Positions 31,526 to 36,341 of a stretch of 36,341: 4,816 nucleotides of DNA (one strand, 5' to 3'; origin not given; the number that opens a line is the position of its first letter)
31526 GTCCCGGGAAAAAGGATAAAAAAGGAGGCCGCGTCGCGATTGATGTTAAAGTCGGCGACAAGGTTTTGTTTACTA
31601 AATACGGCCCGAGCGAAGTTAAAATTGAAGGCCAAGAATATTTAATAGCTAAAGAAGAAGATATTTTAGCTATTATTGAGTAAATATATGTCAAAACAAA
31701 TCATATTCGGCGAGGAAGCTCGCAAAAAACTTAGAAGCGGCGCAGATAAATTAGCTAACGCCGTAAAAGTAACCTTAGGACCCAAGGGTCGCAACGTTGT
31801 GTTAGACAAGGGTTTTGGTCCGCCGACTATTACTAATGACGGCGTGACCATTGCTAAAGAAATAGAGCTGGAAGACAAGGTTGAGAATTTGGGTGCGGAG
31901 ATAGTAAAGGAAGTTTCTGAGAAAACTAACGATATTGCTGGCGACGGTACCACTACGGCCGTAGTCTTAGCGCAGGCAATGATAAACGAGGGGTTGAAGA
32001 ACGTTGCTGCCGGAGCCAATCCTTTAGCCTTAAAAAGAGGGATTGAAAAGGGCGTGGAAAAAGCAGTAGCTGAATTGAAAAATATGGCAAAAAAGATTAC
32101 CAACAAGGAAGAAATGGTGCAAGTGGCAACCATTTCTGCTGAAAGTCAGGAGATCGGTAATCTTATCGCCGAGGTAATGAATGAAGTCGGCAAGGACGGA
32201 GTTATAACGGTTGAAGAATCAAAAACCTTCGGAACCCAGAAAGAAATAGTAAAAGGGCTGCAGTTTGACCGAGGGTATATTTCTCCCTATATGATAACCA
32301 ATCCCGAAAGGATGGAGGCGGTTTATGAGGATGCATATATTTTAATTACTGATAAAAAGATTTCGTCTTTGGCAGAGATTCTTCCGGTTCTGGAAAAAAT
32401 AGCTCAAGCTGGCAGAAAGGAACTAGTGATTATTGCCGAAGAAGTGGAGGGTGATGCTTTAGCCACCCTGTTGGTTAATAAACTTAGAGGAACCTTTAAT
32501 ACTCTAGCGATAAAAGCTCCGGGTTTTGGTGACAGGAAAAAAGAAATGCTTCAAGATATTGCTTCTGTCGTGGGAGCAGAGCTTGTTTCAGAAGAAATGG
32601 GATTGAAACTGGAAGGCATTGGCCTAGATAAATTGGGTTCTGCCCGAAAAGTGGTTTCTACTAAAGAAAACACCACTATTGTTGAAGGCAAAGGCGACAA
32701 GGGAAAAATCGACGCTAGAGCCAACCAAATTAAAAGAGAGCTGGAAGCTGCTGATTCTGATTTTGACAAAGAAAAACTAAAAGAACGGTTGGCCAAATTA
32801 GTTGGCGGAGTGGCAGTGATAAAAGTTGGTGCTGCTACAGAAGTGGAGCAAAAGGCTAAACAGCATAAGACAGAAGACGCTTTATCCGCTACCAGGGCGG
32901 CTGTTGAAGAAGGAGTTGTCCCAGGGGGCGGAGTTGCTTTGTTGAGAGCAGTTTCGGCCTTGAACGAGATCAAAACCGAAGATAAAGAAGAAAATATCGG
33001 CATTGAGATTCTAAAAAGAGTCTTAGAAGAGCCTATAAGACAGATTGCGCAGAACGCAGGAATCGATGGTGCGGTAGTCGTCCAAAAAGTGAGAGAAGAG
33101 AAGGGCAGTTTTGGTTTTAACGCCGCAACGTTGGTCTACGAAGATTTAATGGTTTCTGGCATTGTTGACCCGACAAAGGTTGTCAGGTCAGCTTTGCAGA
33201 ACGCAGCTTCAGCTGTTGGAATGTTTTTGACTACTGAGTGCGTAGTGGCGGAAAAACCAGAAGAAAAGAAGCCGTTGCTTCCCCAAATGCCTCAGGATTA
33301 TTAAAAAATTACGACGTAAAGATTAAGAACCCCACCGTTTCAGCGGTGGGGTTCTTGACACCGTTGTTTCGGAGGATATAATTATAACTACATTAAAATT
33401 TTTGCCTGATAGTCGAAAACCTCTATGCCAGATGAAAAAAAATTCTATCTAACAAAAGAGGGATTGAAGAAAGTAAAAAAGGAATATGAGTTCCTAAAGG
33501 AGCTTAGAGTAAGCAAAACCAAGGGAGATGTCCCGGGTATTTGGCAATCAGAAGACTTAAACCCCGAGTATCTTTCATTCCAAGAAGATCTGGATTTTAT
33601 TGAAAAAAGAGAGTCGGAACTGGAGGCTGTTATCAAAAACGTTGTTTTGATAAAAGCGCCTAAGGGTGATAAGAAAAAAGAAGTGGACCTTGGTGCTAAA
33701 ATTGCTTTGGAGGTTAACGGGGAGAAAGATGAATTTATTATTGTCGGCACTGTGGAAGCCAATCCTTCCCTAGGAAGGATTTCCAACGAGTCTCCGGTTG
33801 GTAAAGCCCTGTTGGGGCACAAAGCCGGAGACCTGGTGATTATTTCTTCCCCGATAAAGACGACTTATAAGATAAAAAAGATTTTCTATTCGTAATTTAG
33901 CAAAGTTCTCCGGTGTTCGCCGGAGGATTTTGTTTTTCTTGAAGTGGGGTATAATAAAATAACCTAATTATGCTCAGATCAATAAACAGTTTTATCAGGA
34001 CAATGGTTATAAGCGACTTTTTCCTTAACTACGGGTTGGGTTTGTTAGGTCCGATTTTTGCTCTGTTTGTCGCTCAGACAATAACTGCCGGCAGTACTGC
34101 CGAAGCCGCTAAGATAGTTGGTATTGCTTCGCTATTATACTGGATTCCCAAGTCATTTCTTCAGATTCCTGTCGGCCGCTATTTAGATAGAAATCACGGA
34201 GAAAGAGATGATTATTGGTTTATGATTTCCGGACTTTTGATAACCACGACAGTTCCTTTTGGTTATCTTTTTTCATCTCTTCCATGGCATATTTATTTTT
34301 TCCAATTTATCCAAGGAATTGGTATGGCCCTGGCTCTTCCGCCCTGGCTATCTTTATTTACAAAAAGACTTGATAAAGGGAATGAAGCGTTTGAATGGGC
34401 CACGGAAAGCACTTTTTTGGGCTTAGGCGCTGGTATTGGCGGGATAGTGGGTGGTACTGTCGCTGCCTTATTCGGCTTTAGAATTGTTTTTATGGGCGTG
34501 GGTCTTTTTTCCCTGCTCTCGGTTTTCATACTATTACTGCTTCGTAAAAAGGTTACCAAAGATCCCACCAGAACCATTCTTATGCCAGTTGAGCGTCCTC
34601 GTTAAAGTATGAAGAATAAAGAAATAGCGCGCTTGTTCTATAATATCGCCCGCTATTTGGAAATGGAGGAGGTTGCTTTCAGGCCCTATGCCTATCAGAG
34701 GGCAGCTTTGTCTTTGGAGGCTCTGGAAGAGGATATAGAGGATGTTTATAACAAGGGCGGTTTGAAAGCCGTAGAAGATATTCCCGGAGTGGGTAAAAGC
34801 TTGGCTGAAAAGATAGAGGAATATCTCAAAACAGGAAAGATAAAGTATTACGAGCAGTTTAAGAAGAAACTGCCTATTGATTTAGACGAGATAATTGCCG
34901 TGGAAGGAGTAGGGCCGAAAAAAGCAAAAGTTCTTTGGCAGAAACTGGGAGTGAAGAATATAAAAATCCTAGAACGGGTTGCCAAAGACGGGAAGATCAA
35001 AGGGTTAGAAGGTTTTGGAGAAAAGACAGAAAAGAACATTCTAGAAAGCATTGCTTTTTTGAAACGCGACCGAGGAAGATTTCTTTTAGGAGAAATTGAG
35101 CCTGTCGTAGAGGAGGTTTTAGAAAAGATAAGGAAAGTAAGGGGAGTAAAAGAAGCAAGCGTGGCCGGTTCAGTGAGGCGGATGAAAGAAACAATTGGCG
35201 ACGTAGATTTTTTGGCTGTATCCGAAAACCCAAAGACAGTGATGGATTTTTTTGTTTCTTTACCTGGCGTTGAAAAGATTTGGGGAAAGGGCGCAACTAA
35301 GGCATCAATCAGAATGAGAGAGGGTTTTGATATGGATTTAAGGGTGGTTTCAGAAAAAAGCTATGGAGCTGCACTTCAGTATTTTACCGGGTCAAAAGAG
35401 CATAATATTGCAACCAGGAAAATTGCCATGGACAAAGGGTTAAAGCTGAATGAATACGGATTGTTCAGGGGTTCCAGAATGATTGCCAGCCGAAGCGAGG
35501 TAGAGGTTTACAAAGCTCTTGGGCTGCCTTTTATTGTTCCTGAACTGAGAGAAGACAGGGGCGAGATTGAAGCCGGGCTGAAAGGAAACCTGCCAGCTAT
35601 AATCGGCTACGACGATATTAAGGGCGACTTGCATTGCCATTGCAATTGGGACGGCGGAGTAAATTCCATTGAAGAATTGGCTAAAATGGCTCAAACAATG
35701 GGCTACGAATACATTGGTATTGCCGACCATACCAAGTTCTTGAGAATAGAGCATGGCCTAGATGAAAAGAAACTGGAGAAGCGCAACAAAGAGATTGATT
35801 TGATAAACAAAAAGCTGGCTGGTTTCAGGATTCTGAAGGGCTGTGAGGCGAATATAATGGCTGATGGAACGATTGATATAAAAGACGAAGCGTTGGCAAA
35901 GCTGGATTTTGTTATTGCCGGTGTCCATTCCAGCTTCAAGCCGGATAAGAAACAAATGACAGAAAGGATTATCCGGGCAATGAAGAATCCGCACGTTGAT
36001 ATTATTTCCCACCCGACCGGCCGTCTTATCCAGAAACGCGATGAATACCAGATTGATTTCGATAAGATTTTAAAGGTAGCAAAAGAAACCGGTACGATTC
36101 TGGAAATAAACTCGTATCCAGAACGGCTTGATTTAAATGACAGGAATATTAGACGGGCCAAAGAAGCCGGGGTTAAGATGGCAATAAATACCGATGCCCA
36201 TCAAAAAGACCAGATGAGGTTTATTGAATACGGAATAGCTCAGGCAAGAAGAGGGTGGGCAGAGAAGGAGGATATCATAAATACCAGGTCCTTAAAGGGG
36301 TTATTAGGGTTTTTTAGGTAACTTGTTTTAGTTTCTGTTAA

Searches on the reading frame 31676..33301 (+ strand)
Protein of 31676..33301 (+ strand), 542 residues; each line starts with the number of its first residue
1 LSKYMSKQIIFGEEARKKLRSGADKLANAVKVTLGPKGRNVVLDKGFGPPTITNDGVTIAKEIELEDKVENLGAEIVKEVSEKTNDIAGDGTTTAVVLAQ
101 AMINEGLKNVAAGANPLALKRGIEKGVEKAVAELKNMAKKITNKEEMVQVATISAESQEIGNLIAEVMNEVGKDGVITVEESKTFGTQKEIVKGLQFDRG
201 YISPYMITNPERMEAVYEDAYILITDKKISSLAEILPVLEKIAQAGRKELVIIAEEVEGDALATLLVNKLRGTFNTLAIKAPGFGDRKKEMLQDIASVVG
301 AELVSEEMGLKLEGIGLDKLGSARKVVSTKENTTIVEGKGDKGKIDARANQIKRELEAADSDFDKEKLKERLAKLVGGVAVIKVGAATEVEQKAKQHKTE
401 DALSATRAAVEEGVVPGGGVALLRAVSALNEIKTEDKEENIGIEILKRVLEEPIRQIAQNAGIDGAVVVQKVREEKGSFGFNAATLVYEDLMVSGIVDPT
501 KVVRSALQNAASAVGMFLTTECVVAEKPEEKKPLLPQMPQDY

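Call 81: search_protein_families(library=pfam, proteins=[window:31676-33301:+], max_evalue=0.00001)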
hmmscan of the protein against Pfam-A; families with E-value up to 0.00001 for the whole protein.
window:31676-33301:+ (542 aa): 1 family
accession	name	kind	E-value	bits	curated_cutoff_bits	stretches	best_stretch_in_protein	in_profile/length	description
PF00118.29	Cpn60_TCP1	-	5.2e-76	256.7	34.3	1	26-527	1-489/490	TCP-1/cpn60 chaperonin family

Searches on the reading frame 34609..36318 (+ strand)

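Call 81: search_protein_families(library=pfam, proteins=[window:34609-36318:+], max_evalue=0.00001)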
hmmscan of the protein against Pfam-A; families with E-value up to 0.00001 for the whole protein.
window:34609-36318:+ (570 aa): 5 families
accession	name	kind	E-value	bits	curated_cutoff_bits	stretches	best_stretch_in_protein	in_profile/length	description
PF14791.11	DNA_pol_B_thumb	-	3.5e-23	81.7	25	1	255-315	1-63/63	DNA polymerase beta thumb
PF14716.13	HHH_8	-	9.2e-20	71.2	30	1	1-77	1-72/73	Helix-hairpin-helix domain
PF02811.25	PHP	-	2.6e-09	38.1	26.4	1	340-502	1-163/164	PHP domain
PF14520.12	HHH_5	-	8.8e-09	36.2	27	1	93-148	2-55/57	Helix-hairpin-helix domain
PF00633.29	HHH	-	2.5e-07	30.6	24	0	84-108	2-26/30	Helix-hairpin-helix motif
